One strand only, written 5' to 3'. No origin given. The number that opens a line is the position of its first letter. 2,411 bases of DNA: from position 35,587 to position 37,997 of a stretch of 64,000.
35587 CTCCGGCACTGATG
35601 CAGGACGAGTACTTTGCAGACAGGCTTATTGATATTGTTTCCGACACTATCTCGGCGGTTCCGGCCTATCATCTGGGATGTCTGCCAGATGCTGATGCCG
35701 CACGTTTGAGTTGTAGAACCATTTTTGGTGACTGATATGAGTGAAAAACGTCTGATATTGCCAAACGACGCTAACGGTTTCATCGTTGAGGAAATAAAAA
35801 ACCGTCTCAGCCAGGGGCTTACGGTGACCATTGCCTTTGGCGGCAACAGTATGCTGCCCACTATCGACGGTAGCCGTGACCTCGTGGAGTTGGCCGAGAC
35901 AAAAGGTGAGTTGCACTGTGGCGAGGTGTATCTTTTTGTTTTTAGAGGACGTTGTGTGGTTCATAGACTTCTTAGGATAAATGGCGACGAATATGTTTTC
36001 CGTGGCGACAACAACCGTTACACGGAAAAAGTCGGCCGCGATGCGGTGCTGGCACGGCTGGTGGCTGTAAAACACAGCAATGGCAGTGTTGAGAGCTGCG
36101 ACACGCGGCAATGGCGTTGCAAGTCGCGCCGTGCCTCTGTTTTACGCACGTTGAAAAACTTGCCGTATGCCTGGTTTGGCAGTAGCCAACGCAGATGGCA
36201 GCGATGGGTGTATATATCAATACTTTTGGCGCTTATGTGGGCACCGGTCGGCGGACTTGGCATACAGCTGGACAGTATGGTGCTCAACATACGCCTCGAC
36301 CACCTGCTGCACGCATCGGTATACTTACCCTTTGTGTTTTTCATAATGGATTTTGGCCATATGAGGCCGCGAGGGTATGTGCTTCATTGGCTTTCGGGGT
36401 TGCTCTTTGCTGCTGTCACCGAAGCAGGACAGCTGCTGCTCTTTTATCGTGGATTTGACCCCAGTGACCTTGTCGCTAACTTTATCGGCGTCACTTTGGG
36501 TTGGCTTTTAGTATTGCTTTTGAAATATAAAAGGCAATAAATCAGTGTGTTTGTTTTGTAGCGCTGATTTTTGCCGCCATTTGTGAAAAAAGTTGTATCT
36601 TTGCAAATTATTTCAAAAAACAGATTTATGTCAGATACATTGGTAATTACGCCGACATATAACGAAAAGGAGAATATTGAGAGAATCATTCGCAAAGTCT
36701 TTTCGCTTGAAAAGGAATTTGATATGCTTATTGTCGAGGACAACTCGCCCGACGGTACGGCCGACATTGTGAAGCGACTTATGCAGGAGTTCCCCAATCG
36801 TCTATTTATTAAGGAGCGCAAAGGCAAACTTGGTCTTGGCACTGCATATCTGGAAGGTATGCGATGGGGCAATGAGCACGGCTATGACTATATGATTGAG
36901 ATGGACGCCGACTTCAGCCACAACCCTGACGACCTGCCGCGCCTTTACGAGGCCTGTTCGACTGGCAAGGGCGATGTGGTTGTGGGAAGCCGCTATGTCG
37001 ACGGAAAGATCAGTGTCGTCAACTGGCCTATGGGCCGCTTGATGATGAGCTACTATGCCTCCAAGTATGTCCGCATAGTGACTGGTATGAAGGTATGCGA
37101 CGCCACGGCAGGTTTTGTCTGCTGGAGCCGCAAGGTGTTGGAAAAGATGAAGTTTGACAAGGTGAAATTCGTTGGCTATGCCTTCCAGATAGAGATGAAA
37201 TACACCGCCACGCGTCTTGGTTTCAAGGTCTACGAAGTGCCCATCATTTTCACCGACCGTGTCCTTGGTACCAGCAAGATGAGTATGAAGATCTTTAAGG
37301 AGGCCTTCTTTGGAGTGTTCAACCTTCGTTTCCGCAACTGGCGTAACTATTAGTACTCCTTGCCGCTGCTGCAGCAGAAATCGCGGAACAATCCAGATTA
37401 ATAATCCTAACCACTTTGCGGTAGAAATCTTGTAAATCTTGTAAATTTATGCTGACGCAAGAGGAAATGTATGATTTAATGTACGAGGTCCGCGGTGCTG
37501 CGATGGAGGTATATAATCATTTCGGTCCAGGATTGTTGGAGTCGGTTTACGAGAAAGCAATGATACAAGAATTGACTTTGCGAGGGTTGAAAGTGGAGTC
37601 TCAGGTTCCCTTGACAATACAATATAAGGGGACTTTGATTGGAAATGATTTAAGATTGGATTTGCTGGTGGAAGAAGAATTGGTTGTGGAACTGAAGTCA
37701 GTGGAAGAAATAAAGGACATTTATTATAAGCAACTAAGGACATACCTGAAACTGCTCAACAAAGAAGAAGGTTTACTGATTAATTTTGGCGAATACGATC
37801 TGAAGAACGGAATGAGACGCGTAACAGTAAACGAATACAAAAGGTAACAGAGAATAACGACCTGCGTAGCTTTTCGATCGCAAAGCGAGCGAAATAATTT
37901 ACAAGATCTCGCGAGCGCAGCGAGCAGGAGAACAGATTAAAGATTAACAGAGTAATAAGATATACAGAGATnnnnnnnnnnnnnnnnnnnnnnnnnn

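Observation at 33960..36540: Orphan operon of OM barrel, PqqD-type RRE, HprK-like P-loop protein and Ser/His peptidase::VanZ: a RiPP-style module with no visible precursor or core maturase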

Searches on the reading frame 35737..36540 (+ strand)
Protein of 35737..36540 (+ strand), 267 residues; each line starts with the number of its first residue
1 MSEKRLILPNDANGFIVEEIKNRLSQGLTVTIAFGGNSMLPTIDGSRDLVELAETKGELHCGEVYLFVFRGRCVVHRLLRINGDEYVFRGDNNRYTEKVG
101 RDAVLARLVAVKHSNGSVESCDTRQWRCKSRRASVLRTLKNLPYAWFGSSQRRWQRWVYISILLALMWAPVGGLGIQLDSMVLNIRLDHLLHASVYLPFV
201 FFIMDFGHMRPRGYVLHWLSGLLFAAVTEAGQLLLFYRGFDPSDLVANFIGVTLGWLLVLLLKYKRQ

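Call 4: search_protein_families(library=pfam, proteins=[window:35737-36540:+], max_evalue=1)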
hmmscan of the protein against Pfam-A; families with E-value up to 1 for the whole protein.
window:35737-36540:+ (267 aa): 2 families
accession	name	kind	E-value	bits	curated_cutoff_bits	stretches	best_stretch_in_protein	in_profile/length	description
PF04892.17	VanZ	-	5e-08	34.1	30.1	1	195-262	61-125/126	VanZ like family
PF00717.28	Peptidase_S24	-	0.0011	19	23.3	1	35-98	41-101/116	Peptidase S24-like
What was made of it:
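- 36103..36540 (+): g4 C-terminal part: basic linker helix plus a VanZ membrane domain (about 4 helices), fused to the peptidase. Pfam VanZ 34.1 bits, above the 30.1 cutoff (call 4).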

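Call 5: search_protein_families(library=ncbifam, proteins=[window:35737-36540:+], max_evalue=1)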
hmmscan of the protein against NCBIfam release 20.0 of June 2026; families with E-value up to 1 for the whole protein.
window:35737-36540:+ (267 aa): 1 family
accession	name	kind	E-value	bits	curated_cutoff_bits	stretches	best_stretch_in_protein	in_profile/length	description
NF037970.1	vanZ_1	subfamily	0.028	15.1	20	1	184-252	38-109/109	VanZ family protein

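Call 19: search_solved_structures(query=window:35737-36540:+, max_evalue=10, show_alignments=2)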
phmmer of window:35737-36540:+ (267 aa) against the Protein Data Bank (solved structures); distinct sequences matched with E-value up to 10: 3.
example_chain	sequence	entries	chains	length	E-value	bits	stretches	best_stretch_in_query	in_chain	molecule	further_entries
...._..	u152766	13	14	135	0.24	13.9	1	106-202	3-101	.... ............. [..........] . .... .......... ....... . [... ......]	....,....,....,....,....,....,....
7br0_A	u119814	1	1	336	0.58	12.6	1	15-92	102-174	Pyr_redox_2 domain-containing protein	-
9s41_I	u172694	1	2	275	0.8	12.2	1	193-225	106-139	Voltage-dependent calcium channel gamma-7 subunit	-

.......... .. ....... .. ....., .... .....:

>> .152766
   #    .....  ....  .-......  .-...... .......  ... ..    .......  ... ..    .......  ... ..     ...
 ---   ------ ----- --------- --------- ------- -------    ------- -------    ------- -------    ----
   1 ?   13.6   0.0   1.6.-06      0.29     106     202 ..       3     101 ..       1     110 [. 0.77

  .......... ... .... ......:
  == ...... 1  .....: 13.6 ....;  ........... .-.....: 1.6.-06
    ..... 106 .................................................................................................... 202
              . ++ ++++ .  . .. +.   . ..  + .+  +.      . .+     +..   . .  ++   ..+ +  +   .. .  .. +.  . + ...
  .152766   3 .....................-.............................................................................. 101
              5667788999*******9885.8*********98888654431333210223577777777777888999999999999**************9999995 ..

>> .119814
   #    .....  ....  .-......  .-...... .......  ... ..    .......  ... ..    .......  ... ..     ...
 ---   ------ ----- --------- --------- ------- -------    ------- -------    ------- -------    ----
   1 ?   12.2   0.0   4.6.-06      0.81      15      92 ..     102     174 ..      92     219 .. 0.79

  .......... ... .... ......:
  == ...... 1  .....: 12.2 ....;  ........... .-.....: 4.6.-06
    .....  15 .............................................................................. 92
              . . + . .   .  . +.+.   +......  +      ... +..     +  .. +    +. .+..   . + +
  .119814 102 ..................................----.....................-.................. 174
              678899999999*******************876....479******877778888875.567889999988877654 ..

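Call 21: find_homologous_proteins(query=window:35737-36540:+)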
Query window:35737-36540:+ (267 aa): 262 proteins with E <= 0.001 among 2274 candidates; the best 120 are listed.
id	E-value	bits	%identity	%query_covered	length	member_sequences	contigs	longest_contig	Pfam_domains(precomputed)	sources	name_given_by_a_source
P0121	2.1e-175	600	98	100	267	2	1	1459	PF04892.18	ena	-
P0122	8.6e-120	417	71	99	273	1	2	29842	PF04892.18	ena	-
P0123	1.7e-118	413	71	99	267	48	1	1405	PF04892.18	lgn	-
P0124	2.4e-118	412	71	99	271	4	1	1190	PF04892.18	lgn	-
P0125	3.2e-114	399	66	100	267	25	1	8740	PF04892.18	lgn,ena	-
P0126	1.3e-112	394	65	100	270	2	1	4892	PF04892.18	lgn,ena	-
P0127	2.2e-112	393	66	99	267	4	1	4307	PF04892.18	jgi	-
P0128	2.5e-112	393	67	100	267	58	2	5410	PF04892.18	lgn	-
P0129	1.5e-111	390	66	97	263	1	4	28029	PF04892.18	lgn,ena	-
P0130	2.0e-111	390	67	99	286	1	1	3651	PF04892.18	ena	-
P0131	2.3e-111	390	67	98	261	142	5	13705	PF04892.18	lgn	-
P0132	1.3e-110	387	65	100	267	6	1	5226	PF04892.18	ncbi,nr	ncbi:MAG: VanZ family protein [Bacteroidales bacterium]|nr:VanZ family protein [Bacteroidales bacter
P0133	8.3e-109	381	67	97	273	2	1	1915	PF04892.18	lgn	-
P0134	2.1e-108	380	62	100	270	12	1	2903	PF04892.18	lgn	-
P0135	3.5e-108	379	63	100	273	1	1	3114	PF04892.18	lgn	-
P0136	1.3e-107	377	64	100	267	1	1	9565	PF04892.18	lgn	-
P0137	1.4e-100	354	63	99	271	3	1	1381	PF04892.18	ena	-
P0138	1.9e-95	337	60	99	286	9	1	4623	PF04892.18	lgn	-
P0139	1.8e-90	321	55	100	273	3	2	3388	PF04892.18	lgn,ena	-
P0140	4.0e-90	320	59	96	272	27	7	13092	PF04892.18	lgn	-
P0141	1.9e-88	314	54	100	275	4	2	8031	PF04892.18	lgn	-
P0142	9.8e-87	309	56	99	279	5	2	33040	PF04892.18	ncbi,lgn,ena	-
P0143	1.1e-86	309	53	99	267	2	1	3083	PF04892.18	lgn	-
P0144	4.5e-85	303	53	100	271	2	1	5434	PF04892.18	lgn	-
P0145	4.7e-85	303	55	99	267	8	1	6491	PF04892.18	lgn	-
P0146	6.2e-85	303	53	99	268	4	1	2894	PF04892.18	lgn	-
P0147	1.6e-84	301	53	99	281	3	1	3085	PF04892.18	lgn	-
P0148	1.9e-84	301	53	99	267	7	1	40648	PF04892.18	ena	-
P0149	3.3e-84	300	53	99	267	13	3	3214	PF04892.18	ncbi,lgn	-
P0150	5.8e-84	300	53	99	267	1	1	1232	PF04892.18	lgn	-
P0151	1.1e-83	299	55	99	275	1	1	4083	PF04892.18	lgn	-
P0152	1.7e-83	298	52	99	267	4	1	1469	PF04892.18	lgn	-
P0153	2.0e-83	298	56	96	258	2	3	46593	PF04892.18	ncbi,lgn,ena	-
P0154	5.4e-83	296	54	100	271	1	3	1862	PF04892.18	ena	-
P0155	1.5e-82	295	51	99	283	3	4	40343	PF04892.18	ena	-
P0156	4.0e-82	294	53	99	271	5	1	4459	PF04892.18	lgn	-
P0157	1.0e-81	292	52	99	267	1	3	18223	PF04892.18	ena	-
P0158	1.3e-81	292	52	97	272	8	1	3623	PF04892.18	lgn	-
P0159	1.5e-81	292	55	97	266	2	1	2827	PF04892.18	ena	-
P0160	2.1e-81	291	53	100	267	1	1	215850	PF04892.18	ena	-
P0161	8.5e-81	289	52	98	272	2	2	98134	PF04892.18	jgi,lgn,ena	-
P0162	2.4e-79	285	52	98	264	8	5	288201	PF04892.18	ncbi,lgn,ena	-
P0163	9.3e-79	283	52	99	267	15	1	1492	PF04892.18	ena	-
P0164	9.7e-79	283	52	96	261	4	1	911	PF04892.18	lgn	-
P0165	3.8e-78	281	53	97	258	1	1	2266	PF04892.18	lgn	-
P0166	4.5e-78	280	53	99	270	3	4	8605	PF04892.18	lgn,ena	-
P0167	1.2e-77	279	51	99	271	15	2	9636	PF04892.18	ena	-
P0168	4.0e-77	277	50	99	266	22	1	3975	PF04892.18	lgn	-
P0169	1.1e-76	276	50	98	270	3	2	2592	PF04892.18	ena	-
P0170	1.2e-76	276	51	98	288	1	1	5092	PF04892.18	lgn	-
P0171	1.3e-76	276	54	96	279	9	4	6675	PF04892.18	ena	-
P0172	1.3e-75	272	51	99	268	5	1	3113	PF00717.29,PF04892.18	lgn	-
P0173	4.6e-75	270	52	98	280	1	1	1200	PF04892.18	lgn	-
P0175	2.1e-72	262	49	100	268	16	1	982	PF04892.18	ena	-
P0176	2.4e-72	262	51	94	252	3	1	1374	PF04892.18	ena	-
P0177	5.9e-72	260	48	97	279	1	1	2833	PF00717.29,PF04892.18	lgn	-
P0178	8.7e-68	247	47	97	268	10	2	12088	PF04892.18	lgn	-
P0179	4.0e-66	241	46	100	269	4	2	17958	PF04892.18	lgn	-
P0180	2.3e-65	239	46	98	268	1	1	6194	PF04892.18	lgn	-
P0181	2.7e-65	238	48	98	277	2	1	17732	PF04892.18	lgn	-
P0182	3.6e-65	238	47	97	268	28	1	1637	PF04892.18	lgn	-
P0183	9.5e-65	237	45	100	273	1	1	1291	PF04892.18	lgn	-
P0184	1.2e-64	236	47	97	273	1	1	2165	PF04892.18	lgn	-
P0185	2.1e-64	236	43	98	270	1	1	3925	PF04892.18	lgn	-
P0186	1.7e-63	233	47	100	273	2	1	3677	PF04892.18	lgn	-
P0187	1.2e-62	230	47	97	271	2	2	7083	PF04892.18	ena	-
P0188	6.2e-62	227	49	96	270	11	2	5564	PF04892.18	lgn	-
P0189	1.0e-61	227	45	100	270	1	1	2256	PF04892.18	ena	-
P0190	2.2e-61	226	46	93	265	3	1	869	PF00717.29,PF04892.18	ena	-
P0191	3.3e-61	225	46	93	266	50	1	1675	PF04892.18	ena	-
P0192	7.3e-61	224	44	97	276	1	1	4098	PF04892.18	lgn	-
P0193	8.1e-61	224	45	97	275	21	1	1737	PF04892.18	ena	-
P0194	1.2e-60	223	47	100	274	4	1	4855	PF04892.18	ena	-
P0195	2.2e-60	222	49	89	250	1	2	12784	PF04892.18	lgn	-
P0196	4.4e-60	221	46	97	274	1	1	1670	PF04892.18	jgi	-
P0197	1.1e-58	217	45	97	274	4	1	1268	PF04892.18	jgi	jgi:VanZ family protein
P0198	4.4e-58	215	46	96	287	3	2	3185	PF00717.29,PF04892.18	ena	-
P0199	9.3e-58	214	46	97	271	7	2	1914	PF04892.18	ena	-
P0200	2.5e-57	212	44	95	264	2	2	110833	PF00717.29,PF04892.18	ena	-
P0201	4.0e-57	212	45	95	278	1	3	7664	PF00717.29,PF04892.18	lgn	-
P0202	4.1e-57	212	41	100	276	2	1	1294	PF04892.18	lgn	-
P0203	4.6e-57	211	44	90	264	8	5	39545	PF00717.29,PF04892.18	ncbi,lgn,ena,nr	ncbi:MAG: VanZ family protein [Bacteroidales bacterium]|nr:VanZ family protein [Bacteroidales bacter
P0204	7.2e-57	211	45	93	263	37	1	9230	PF00717.29,PF04892.18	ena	-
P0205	1.1e-56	210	46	91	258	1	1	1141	PF00717.29,PF04892.18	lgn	-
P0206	4.0e-56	208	45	93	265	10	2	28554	PF00717.29,PF10502.15,PF04892.18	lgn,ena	-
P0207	1.4e-55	207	42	100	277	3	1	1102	PF04892.18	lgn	-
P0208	1.7e-55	206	41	100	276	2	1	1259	PF04892.18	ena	-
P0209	3.4e-55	205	44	92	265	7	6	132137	PF00717.29,PF04892.18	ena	-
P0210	6.7e-55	204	44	93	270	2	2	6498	PF04892.18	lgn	-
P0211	9.3e-55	204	44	97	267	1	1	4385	PF04892.18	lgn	-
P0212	1.2e-54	203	46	92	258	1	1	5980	PF00717.29,PF04892.18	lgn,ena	-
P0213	1.6e-54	203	43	100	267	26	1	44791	PF04892.18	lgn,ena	-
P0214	3.4e-54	202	42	100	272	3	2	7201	PF04892.18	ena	-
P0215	4.6e-54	202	44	96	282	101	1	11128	PF04892.18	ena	-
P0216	5.7e-54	201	42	96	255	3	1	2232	PF00717.29,PF10502.15,PF04892.18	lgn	-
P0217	9.5e-54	201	44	93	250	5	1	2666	PF04892.18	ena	-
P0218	1.1e-53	200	42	97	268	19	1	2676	PF04892.18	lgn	-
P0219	1.1e-53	200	41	100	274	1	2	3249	PF04892.18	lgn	-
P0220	2.4e-53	199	42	97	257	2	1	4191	PF00717.29,PF04892.18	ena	-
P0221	2.8e-53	199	45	89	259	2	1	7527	PF00717.29,PF04892.18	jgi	jgi:signal peptidase I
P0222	3.4e-53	199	44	93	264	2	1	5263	PF04892.18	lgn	-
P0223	5.8e-53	198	40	96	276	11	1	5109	PF04892.18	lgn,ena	-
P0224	7.4e-53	198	44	95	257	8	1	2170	PF00717.29,PF04892.18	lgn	-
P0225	1.3e-52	197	41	97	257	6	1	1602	PF00717.29,PF04892.18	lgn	-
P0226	1.3e-52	197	42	96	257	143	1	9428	PF00717.29,PF04892.18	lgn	-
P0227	2.3e-52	196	44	88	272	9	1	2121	PF00717.29,PF04892.18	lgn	-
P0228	2.9e-52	196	42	96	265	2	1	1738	PF00717.29,PF04892.18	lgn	-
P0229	3.5e-52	195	42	94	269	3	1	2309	PF00717.29,PF04892.18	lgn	-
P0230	4.2e-52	195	41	90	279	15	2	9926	PF00717.29,PF04892.18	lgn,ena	-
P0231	4.4e-52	195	40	96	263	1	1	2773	PF04892.18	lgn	-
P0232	6.2e-52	195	45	93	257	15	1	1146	PF00717.29,PF04892.18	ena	-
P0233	7.7e-52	194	41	97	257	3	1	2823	PF00717.29,PF04892.18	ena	-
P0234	8.3e-52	194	41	96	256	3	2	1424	PF00717.29,PF04892.18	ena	-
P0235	9.6e-52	194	41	100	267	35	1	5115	PF04892.18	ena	-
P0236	9.6e-52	194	42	92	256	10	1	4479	PF00717.29,PF04892.18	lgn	-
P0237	1.0e-51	194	41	97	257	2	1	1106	PF00717.29,PF04892.18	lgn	-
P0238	1.3e-51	194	43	95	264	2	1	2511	PF00717.29,PF04892.18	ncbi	-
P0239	2.3e-51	193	42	93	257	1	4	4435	PF04892.18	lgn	-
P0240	5.1e-51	192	43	91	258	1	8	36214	PF00717.29,PF10502.15,PF04892.18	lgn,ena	-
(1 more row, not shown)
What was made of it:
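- Checked: Family members carry PF00717/PF10502 + PF04892 (call 21).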

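Call 36: predict_structure(alignment_id=A1)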
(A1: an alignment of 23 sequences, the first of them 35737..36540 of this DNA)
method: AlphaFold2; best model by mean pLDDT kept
length: 267 residues; sequences in the alignment: 23
mean_pLDDT: 81.8   pTM: 0.66
mean pLDDT of the five models: 81.8, 80.8, 79.8, 79.4, 79.3
residues with pLDDT >= 90: 97; 70-90: 119; 50-70: 45; < 50: 6
segments of 3 or more residues with pLDDT < 50: 1-6
pLDDT, mean of each block of 10 residues (from residue 1): 46 74 90 87 91 92 94 93 96 93 95 94 93 91 74 78 71 60 72 80 68 79 84 70 83 85 72
secondary structure, 60 per line:
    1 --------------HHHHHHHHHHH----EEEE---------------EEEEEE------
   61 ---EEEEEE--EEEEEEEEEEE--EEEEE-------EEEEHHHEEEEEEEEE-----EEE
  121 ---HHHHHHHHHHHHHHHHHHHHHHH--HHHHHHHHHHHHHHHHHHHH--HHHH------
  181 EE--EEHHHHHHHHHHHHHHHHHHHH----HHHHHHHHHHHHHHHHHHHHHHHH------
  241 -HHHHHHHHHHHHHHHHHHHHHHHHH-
elements in order: H15-25 E30-33 E49-54 E64-69 E72-82 E85-89 E97-100 E104-112 E118-120 H124-146 H149-168 H171-174 H187-206 H211-234 H242-266
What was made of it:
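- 36103..36540 (+): AF2 helices at 149-168, 187-206, 211-234 and 242-266 (call 36).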

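Call 42: fold_search(model_id=the predicted structure, library=pdb)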
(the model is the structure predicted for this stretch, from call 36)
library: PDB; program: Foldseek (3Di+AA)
matches with E <= 10: 855; with E <= 0.001: 1
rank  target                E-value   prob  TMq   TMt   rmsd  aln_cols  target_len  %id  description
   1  6a2r_A                7.0e-04  1.00  0.26  0.63   5.4        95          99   19  Mycobacterium tuberculosis LexA C-domain II (released 2019-01-23)
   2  6a2s_A                1.7e-03  1.00  0.27  0.65   4.1        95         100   18  Mycobacterium tuberculosis LexA C-domain S160A (released 2019-01-23)
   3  4wvg_A                2.3e-03  1.00  0.28  0.15   9.2       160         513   12  Crystal structure of the Type-I signal peptidase from Staphylococcus aureus (SpsB). (released 2015-09-23)
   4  6a2q                  2.3e-03  1.00  0.26  0.65   5.3        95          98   19  Mycobacterium tuberculosis LexA C-domain I (released 2019-01-23)
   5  3k2z_B                2.8e-03  1.00  0.28  0.37   3.0        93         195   20  Crystal structure of a LexA protein from Thermotoga maritima (released 2010-10-06)
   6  3k2z_A                3.7e-03  1.00  0.28  0.37   3.1        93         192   20  Crystal structure of a LexA protein from Thermotoga maritima (released 2010-10-06)
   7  1jhh_B                3.9e-03  1.00  0.26  0.54   2.6        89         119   19  LEXA S119A MUTANT (released 2001-09-19)
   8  1jhe_A                3.9e-03  1.00  0.26  0.52   2.7        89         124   20  LEXA L89P Q92W E152A K156A MUTANT (released 2001-09-19)
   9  1jhf_B                5.2e-03  1.00  0.26  0.57   2.6        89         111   20  LEXA G85D MUTANT (released 2001-09-19)
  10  6a2t                  6.5e-03  1.00  0.26  0.63   3.1        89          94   20  Mycobacterium tuberculosis LexA C-domain K197A (released 2019-01-23)
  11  7jvt_D                6.5e-03  0.99  0.21  0.28  10.1       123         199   14  Crystal structure of a lambda-186 hybrid repressor (released 2021-09-08)
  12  7jvt_C                8.1e-03  1.00  0.21  0.27   2.2        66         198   17  Crystal structure of a lambda-186 hybrid repressor (released 2021-09-08)
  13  1kca_A                1.0e-02  1.00  0.27  0.66   3.3        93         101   15  Crystal Structure of the lambda Repressor C-terminal Domain Octamer (released 2001-12-21)
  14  4n31_A                1.1e-02  1.00  0.31  0.56   2.3       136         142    9  Structure and activity of Streptococcus pyogenes SipA: a signal peptidase homologue essential for pilus polymerisation (released 2014-08-20)
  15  1jhf_A                1.1e-02  1.00  0.25  0.33   3.1        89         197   19  LEXA G85D MUTANT (released 2001-09-19)
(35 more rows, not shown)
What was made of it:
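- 35737..36102 (+): g4 N-terminal domain (residues 1 to about 122): SipW/Sec11-type Ser/His/Asp signal-peptidase-like leader peptidase (LppS-like), predicted to face the cytoplasm. The fold matches LexA, SpsB and SipA (call 42).
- Checked: The N-terminal domain model matches LexA, SpsB and SipA folds (call 42).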

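Call 51: search_protein_families(library=padloc, proteins=[window:35737-36540:+], max_evalue=0.1)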
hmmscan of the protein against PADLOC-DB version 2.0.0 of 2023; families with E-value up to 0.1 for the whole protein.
window:35737-36540:+ (267 aa): 0 families

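Call 69: find_related_loci(query=A1, collection=metagenome_contigs, flank=10000)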
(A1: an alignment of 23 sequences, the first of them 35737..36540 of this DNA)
Query A1 (267 aa) in metagenome_contigs; peptide patterns used: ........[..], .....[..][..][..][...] (x = any residue, [..] = any of these).
135 stretches matched a pattern; 112 encode a relative of the query (tblastn E <= 1e-3); the best 80 are kept; 80 distinct loci.
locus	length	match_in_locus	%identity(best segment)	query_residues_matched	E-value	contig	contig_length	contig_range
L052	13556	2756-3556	67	1-267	1e-118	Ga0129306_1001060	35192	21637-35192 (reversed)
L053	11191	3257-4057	67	1-267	6e-117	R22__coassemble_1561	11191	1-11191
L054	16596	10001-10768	70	1-256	2e-110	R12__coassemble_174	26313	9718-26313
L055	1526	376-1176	66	1-267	4e-118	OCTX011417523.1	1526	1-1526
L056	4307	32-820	66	1-263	1e-102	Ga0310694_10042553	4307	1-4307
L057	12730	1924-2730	54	1-267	4e-91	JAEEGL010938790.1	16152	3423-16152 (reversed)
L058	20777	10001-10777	56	6-263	2e-89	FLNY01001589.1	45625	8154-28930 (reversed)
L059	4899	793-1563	59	1-256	6e-85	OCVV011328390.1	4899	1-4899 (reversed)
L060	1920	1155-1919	52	1-252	8e-86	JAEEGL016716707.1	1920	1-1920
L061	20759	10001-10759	51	1-253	1e-79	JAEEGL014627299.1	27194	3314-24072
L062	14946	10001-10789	53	4-265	4e-79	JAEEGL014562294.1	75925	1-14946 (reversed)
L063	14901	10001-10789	53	4-265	4e-79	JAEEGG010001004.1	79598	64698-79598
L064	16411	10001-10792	52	2-265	5e-77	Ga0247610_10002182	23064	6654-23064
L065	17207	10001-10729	54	6-248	4e-72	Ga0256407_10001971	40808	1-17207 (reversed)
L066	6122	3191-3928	54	3-248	5e-72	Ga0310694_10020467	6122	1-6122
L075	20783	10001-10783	43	5-266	2e-58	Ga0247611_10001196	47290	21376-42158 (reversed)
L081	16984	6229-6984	42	8-260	7e-57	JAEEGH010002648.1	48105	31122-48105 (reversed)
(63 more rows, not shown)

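Call 75: search_protein_families(library=pfam, proteins=[L075:15606-17153:-, L081:11208-12806:-], max_evalue=0.001)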
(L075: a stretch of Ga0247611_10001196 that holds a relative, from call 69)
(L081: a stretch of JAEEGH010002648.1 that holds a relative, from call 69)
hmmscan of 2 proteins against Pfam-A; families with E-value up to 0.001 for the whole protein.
L075:15606-17153:- (515 aa): 0 families

L081:11208-12806:- (533 aa): 0 families

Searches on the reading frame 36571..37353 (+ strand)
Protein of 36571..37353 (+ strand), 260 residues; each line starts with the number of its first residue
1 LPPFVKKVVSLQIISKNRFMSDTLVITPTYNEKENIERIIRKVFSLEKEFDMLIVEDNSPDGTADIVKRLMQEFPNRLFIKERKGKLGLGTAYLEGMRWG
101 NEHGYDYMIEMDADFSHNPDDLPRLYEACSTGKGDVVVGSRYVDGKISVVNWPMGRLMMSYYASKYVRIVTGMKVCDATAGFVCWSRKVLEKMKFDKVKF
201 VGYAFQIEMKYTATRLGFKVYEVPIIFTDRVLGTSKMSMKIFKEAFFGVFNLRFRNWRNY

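Call 26: search_protein_families(library=pfam, proteins=[window:36571-37353:+], max_evalue=0.00001)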
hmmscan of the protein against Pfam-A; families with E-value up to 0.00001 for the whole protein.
window:36571-37353:+ (260 aa): 1 family
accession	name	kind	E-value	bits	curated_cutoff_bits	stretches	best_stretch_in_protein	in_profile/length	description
PF00535.33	Glycos_transf_2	-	2.2e-27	96.5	23.3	1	25-192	2-166/168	Glycosyl transferase family 2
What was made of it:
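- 36628..37353 (+): Family-2 glycosyltransferase; a frequent but not obligate downstream neighbour with its own promoter-like motif (36580-36603). Pfam Glycos_transf_2 E 2e-27 (call 26).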

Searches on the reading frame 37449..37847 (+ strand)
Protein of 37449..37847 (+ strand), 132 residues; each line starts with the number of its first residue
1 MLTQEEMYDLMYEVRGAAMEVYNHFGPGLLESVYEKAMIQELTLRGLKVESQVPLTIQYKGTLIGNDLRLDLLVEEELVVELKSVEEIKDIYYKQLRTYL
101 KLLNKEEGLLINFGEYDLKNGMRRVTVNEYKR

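Call 26: search_protein_families(library=pfam, proteins=[window:37449-37847:+], max_evalue=0.00001)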
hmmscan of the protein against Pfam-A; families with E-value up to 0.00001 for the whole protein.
window:37449-37847:+ (132 aa): 1 family
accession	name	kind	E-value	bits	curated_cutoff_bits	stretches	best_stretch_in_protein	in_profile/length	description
PF13366.12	PDDEXK_3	-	1.4e-40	138.7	22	1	9-125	2-117/117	PD-(D/E)XK nuclease superfamily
